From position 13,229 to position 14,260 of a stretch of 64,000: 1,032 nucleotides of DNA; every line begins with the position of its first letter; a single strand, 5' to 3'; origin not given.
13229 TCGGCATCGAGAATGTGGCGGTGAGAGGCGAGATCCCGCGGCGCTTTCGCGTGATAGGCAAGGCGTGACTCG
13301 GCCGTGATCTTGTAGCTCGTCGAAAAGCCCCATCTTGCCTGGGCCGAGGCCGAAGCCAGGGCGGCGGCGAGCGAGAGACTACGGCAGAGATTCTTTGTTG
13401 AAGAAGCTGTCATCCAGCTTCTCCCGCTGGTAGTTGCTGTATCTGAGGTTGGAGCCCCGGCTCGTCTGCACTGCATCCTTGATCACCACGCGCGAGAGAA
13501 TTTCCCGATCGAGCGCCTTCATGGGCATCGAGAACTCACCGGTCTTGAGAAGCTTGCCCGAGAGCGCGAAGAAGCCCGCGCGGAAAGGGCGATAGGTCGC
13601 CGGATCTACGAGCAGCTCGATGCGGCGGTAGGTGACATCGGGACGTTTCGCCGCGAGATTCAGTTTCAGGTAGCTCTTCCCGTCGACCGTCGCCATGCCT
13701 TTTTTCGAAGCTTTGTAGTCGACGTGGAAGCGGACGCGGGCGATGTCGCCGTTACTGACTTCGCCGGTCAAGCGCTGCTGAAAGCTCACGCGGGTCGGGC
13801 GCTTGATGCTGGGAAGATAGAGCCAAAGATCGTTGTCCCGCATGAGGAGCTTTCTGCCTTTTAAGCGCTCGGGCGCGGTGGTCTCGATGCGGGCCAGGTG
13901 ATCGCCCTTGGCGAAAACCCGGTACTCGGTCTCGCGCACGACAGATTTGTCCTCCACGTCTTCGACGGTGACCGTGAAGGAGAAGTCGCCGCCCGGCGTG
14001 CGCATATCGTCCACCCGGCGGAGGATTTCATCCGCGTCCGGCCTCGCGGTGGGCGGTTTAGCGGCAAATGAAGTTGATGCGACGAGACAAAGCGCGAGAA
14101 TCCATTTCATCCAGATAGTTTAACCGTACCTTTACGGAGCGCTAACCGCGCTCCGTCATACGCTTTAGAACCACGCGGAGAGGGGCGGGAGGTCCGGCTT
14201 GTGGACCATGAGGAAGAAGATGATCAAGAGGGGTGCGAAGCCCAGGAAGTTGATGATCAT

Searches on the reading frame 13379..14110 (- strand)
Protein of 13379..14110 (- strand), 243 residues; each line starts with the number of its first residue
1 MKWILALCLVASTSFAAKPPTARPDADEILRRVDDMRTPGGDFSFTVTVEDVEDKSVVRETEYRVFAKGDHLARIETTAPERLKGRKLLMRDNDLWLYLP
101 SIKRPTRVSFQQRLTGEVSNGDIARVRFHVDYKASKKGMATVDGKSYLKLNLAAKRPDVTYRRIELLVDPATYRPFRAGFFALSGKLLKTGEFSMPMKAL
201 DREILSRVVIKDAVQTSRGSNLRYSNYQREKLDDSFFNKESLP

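Call 46: search_protein_families(library=pfam, proteins=[window:13379-14110:-])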
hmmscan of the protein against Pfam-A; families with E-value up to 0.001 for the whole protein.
window:13379-14110:- (243 aa): 1 family
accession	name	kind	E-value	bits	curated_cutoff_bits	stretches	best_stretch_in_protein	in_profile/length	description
PF17131.11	LolA_like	-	5.5e-36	124.4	30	1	73-242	5-182/184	Outer membrane lipoprotein-sorting protein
